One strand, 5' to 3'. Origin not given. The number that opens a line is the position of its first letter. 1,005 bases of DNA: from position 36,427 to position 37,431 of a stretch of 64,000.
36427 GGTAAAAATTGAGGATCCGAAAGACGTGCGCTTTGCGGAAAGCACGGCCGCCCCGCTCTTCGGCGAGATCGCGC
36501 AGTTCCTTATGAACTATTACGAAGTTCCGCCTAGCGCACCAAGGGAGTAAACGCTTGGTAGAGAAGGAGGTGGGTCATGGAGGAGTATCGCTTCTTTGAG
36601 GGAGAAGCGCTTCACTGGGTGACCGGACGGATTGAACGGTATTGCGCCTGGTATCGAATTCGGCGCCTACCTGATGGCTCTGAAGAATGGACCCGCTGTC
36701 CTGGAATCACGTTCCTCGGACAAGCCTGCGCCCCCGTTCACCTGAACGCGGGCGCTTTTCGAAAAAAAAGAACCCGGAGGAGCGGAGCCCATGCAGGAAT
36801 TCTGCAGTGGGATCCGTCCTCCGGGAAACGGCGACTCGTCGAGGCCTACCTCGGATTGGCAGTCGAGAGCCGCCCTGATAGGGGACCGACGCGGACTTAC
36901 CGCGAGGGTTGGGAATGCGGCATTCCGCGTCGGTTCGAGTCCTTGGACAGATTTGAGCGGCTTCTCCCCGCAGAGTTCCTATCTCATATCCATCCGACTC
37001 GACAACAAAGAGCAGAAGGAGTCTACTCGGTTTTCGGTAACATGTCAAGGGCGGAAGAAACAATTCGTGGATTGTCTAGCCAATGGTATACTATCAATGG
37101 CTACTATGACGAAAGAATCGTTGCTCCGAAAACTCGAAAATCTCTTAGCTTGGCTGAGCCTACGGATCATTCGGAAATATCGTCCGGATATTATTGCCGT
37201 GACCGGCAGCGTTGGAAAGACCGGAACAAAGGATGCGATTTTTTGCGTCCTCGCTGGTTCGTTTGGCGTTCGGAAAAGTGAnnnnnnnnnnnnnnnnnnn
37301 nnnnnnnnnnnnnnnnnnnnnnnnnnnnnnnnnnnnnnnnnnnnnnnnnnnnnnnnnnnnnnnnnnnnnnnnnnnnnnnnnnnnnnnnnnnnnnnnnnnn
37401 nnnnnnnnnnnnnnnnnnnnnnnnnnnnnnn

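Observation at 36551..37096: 546-nt structured non-coding gap inside the dcw operon where murE is expected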

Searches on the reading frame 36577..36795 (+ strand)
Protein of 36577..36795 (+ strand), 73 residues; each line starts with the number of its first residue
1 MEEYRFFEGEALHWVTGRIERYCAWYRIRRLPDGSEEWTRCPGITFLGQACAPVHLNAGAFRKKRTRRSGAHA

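Call 89: search_protein_representatives(protein=window:36577-36786:+)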
Query: 70 residues. Proteins with E-value up to 0.001 (for the whole library): 9; up to 1e-10: 1; up to 1e-30: 0. The best 9 are listed.
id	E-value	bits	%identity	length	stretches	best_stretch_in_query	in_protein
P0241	9.6e-18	79.7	59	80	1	1-69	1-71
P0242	5.0e-09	52.0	40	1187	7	22-48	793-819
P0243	5.1e-09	51.9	37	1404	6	14-46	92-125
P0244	1.3e-07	47.5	45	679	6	29-52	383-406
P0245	4.4e-07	45.8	45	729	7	26-46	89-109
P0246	8.8e-05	38.5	51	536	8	37-52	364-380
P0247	3.4e-04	36.6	59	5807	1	28-44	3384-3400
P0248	6.4e-04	35.7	45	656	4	15-46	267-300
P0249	9.3e-04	35.2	58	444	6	27-42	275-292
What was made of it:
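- Tried and rejected: The exhaustive HMMER search later found the 80-aa homologue (call 89).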

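Call 91: search_protein_families(library=pfam, proteins=[P0241, P0242, P0243, P0244, P0245, P0246, P0248, P0249], max_evalue=0.001)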
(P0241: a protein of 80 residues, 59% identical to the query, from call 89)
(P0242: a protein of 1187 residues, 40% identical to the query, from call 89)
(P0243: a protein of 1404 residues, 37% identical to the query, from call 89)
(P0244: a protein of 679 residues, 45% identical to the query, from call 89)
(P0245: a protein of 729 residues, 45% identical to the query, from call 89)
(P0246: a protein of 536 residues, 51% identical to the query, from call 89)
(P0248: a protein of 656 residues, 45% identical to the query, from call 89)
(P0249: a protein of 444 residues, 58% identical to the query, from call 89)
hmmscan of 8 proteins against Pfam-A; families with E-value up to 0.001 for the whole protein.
P0241 (80 aa): 0 families

P0242 (1187 aa): 7 families
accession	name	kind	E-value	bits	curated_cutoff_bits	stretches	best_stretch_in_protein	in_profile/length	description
PF20080.4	ALTTAQ_rpt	-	6.8e-97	317.3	26.4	13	355-392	1-38/38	ALTTAQ repeat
PF06739.17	SBBP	-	1.3e-21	76.7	20.5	1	748-782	2-38/38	Beta-propeller repeat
PF07867.16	DUF1654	-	1.3e-09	38.1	27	0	856-894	25-63/70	Protein of unknown function (DUF1654)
PF23952.1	LRR_EndoS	-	2.6e-05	24.8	27.9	0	1060-1141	34-113/116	Endo-beta-N-acetylglucosaminidase EndoS LRR domain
PF15335.11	CAAP1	-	0.00019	22.3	25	0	1148-1179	26-57/63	Caspase activity and apoptosis inhibitor 1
PF04119.17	HSP9_HSP12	-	0.00067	20.5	26.3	0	908-930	34-56/59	Heat shock protein 9/12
PF17164.10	DUF5122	-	0.00084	20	27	0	888-923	2-31/36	Domain of unknown function (DUF5122) beta-propeller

P0243 (1404 aa): 6 families
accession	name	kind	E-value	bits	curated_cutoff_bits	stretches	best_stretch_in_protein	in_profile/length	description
PF10915.13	DUF2709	-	2e-07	31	23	0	115-151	77-113/237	Protein of unknown function (DUF2709)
PF06887.19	DUF1265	-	0.00012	22.4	25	0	262-281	12-31/47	Protein of unknown function (DUF1265)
PF21005.3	MCEL_GT_OB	-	0.00014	22.3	27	0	249-286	30-67/138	mRNA-capping enzyme catalytic subunit, GTase, OB fold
PF18368.7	Ig_GlcNase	-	0.00025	21.6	26.3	0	153-177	69-93/105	Exo-beta-D-glucosaminidase Ig-fold domain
PF02278.25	Lyase_8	-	0.00049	20.1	27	0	607-657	63-107/254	Polysaccharide lyase family 8, super-sandwich domain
PF21802.2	Cas3-like_C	-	0.00082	19.8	27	0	260-291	50-81/96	CRISPR-associated Cas3 subtype I-F/YPEST-like, C-terminal domain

P0244 (679 aa): 7 families
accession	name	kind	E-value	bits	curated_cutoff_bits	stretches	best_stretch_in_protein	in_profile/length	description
PF06739.17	SBBP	-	3.5e-29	100.9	20.5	5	334-368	1-37/38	Beta-propeller repeat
PF07867.16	DUF1654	-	2.4e-23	82.1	27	0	148-191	25-67/70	Protein of unknown function (DUF1654)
PF00353.25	HemolysinCabind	-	4.7e-22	78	23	4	534-568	2-36/36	RTX calcium-binding nonapeptide repeat (4 copies)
PF17164.10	DUF5122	-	1.8e-16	60.5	27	0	180-217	2-33/36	Domain of unknown function (DUF5122) beta-propeller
PF25021.1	TEN_NHL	-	4.3e-06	26.4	27.1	0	58-73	34-49/357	Teneurin NHL domain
PF25210.1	Kelch_FKB95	-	7.2e-05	23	70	0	345-369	79-103/268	FKB95, Kelch-repeats domain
PF00400.38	WD40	-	0.00025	21.9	27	0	150-186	14-37/39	WD domain, G-beta repeat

P0245 (729 aa): 6 families
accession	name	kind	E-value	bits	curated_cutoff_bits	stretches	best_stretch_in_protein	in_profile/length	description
PF23197.1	IG_AIR9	-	1.9e-39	133.8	27.5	1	60-126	4-69/87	AIR9 A9 domain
PF16709.11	SCAB-Ig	-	2.8e-16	59.8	27.6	0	468-526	29-89/98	Ig domain of plant-specific actin-binding protein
PF16323.11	DUF4959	-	1.8e-14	54.4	32.9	0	101-139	27-63/106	Domain of unknown function (DUF4959)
PF07680.16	DoxA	-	1.2e-10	41.8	27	0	524-557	6-39/131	TQO small subunit DoxA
PF02211.21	NHase_beta_C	-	5.4e-05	24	27.7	0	308-350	13-53/98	Nitrile hydratase beta subunit, C-terminal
PF15232.11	DUF4585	-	0.00034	21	27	0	398-427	31-60/73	Domain of unknown function (DUF4585)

P0246 (536 aa): 4 families
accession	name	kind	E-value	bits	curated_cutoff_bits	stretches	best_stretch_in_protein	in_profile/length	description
PF20764.2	DUF6837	-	2e-07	31.5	22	0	231-256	41-66/73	Domain of unknown function (DUF6837)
PF20784.2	DUF5575_C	-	1.3e-06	29.3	24.5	0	83-113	47-77/116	DUF5575 C-terminal domain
PF16192.10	PMT_4TMC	-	1.2e-05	25.4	32.4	0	106-138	39-71/202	C-terminal four TMM region of protein-O-mannosyltransferase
PF24384.1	Ig_TMM62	-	0.00053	20.1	27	0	129-186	46-105/128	TMEM62 Ig-like domain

P0248 (656 aa): 5 families
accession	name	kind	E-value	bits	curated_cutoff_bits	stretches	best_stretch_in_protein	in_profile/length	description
PF18911.6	PKD_4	-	1.1e-20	73.9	27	1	526-610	1-83/85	PKD domain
PF00801.26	PKD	-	2.6e-16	59.8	23.5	1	533-608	2-77/80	PKD domain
PF22352.2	K319L-like_PKD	-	7.5e-09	35.9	27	1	544-610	12-82/84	K319L-like, PKD domain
PF06739.17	SBBP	-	5.9e-08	33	20.5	0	42-66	9-33/38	Beta-propeller repeat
PF01436.27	NHL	-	2.2e-07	31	20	0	102-118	2-18/28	NHL repeat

P0249 (444 aa): 3 families
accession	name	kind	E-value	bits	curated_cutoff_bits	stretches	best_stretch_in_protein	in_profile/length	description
PF24000.1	DUF7316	-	3.4e-06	28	27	0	277-305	15-31/78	Family of unknown function (DUF7316)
PF01556.23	DnaJ_C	-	1.2e-05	25.8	26.6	0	167-258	28-125/152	DnaJ C terminal domain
PF19271.4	Nis1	-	5.4e-05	24.2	27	0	246-273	8-35/114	Nis1 family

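Call 92: find_encoding_contigs(protein=P0241, flank=5000, max_places=4)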
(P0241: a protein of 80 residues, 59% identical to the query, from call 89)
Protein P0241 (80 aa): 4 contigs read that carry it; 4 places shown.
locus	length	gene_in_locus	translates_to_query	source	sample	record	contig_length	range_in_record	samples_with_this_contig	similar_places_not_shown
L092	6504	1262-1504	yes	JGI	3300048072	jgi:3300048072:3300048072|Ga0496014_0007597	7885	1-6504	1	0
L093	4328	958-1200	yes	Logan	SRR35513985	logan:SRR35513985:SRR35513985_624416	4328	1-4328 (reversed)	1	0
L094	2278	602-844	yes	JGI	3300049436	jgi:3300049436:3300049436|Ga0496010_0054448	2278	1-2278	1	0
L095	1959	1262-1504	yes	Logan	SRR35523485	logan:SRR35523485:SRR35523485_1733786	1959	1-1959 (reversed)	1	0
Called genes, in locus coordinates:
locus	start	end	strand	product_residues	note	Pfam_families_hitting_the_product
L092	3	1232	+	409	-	?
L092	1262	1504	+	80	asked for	-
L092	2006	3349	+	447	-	PF08245:Mur_ligase_M, PF02875:Mur_ligase_C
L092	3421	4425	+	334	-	PF00710:Asparaginase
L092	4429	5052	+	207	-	-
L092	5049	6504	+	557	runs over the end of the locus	PF09972:DUF2207, PF20990:DUF2207_C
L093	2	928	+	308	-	?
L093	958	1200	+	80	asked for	-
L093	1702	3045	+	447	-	PF08245:Mur_ligase_M, PF02875:Mur_ligase_C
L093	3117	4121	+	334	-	PF00710:Asparaginase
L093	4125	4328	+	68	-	?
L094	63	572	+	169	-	PF00905:Transpeptidase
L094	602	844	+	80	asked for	-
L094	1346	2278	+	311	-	?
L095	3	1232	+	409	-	?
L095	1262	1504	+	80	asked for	-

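Call 102: search_protein_families(library=ncbifam, proteins=[window:36577-36795:+, P0241], max_evalue=0.1)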
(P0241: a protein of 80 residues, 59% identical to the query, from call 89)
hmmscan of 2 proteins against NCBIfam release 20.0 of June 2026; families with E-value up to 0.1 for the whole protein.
window:36577-36795:+ (73 aa): 0 families

P0241 (80 aa): 0 families

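Call 103: search_protein_families(library=phrogs, proteins=[window:36577-36795:+, P0241], max_evalue=0.1)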
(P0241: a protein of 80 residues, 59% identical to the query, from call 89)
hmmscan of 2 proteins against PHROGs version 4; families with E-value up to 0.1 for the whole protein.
window:36577-36795:+ (73 aa): 0 families

P0241 (80 aa): 0 families

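Call 106: predict_structure(alignment_id=A8)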
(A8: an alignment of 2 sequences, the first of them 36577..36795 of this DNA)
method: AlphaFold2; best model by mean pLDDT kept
length: 73 residues; sequences in the alignment: 2
mean_pLDDT: 64.1   pTM: 0.43
mean pLDDT of the five models: 64.1, 63.1, 63.0, 60.3, 60.0
residues with pLDDT >= 90: 0; 70-90: 40; 50-70: 9; < 50: 24
segments of 3 or more residues with pLDDT < 50: 48-60, 65-73
pLDDT, mean of each block of 10 residues (from residue 1): 79 77 79 81 55 42 45 34
secondary structure, 60 per line:
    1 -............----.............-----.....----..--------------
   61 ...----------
elements in order: E2-13 E18-30 E36-40 E61-63
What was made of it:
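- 36577..36783 (+): Conserved part (residues 1-69) of an unannotated small protein gene. The open frame itself runs on to 37281 (234 aa) with a non-homologous tail. AlphaFold gives residues 1-47 a pLDDT near 79 with three beta strands, and predicts the tail as disordered (call 106).
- The AlphaFold N-terminal domain has pLDDT near 79 (call 106). AlphaFold already predicts disorder from residue 48 onward (call 106).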

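Call 108: fold_search(model_id=the predicted structure, library=pdb)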
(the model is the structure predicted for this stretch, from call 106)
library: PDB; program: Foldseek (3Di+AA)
matches with E <= 10: 247; with E <= 0.001: 0
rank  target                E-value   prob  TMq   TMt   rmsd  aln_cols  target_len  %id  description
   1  7ah9_5M               3.5e-01  0.07  0.16  0.05  11.8        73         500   16  Substrate-engaged type 3 secretion system needle complex from Salmonella enterica typhimurium - SpaR state 1 (released 2021-03-17)
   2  7t4r_E                7.5e-01  0.41  0.35  0.19   7.0        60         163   12  CryoEM structure of the HCMV Pentamer gH/gL/UL128/UL130/UL131A in complex with THBD and neutralizing fabs MSL-109 and  (released 2022-03-23)
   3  7t4s_D                8.9e-01  0.35  0.35  0.18   7.1        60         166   12  CryoEM structure of the HCMV Pentamer gH/gL/UL128/UL130/UL131A in complex with NRP2 and neutralizing fabs 8I21 and 13H (released 2022-03-23)
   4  7t4q_D                1.1e+00  0.18  0.25  0.13   7.2        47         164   11  CryoEM structure of the HCMV Pentamer gH/gL/UL128/UL130/UL131A in complex with neutralizing fabs 2C12, 7I13 and 13H11 (released 2022-03-23)
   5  7ah9_5D               1.2e+00  0.04  0.16  0.05  12.0        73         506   16  Substrate-engaged type 3 secretion system needle complex from Salmonella enterica typhimurium - SpaR state 1 (released 2021-03-17)
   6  5vob_D                1.3e+00  0.16  0.25  0.13   7.2        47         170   11  Crystal structure of HCMV Pentamer in complex with neutralizing antibody 8I21 (released 2017-07-05)
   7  9dxd_A                1.3e+00  0.12  0.25  0.06   7.8        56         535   25  attLmm bound serine integrase and RDF complex in the pre-rotation state (released 2026-01-21)
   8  7ah9_5N               1.3e+00  0.03  0.15  0.05  12.2        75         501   17  Substrate-engaged type 3 secretion system needle complex from Salmonella enterica typhimurium - SpaR state 1 (released 2021-03-17)
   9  5xll_A                1.5e+00  0.09  0.26  0.15   7.1        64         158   14  Dimer form of M. tuberculosis PknI sensor domain (released 2018-05-16)
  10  7ah9_5K               1.5e+00  0.03  0.15  0.05  12.2        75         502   17  Substrate-engaged type 3 secretion system needle complex from Salmonella enterica typhimurium - SpaR state 1 (released 2021-03-17)
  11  7kbb_D                1.6e+00  0.16  0.26  0.13   6.9        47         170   11  Cryo-EM structure of the HCMV pentamer bound by Fabs 2-18 and 8I21 (released 2021-08-11)
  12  5vod_D                2.1e+00  0.12  0.25  0.13   7.1        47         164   11  Crystal structure of HCMV Pentamer in complex with neutralizing antibody 9I6 (released 2017-07-05)
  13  3zgi_A                2.1e+00  0.12  0.25  0.14   5.3        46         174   20  Crystal structure of the KRT10-binding region domain of the pneumococcal serine rich repeat protein PsrP (released 2013-12-25)
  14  8tea_D                2.3e+00  0.11  0.25  0.19   7.2        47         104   11  HCMV Pentamer in complex with CS2pt1p2_A10L Fab and CS3pt1p4_C1L Fab (released 2023-08-09)
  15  7pwo_C1               2.3e+00  0.06  0.20  0.10   6.9        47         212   13  Cryo-EM structure of Giardia lamblia ribosome at 2.75 A resolution (released 2022-04-20)
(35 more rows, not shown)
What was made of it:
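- Tried and rejected: The small-protein model gave nothing below E 0.3 (call 108).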

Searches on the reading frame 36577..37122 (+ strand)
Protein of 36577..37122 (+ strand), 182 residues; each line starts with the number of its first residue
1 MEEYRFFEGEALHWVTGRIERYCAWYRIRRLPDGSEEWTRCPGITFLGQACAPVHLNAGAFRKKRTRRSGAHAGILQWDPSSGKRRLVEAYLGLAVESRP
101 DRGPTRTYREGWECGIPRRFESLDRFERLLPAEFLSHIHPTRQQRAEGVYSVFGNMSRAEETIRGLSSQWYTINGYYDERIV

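Call 56: search_protein_families(library=pfam, proteins=[window:36577-37122:+], max_evalue=10)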
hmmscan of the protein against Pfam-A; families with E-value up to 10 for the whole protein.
seq(182 aa): 0 families
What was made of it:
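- Tried and rejected: Nothing (call 56).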

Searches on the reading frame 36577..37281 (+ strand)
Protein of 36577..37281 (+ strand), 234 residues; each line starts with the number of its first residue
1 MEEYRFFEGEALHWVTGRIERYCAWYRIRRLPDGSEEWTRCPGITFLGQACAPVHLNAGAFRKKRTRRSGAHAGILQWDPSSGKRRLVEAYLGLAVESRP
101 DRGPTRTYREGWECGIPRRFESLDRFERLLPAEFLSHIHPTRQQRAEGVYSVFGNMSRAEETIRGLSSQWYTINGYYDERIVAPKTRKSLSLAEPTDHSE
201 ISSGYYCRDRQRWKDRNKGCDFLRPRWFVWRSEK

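Call 10: search_protein_families(library=pfam, proteins=[window:36577-37281:+], max_evalue=0.01)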
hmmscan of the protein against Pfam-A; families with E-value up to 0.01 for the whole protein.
window:36577-37281:+ (234 aa): 0 families

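Call 12: find_homologous_proteins(query=window:36577-37281:+, max_evalue=0.01)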
Query window:36577-37281:+: 357 candidates shared short words with the query, none scored E <= 0.01.
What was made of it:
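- The tail has no homologue among 5.8 billion clusters or 1.84 billion representatives (calls 12, 89).
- Tried and rejected: The word-indexed search of 5.8 billion clusters found none (call 12).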
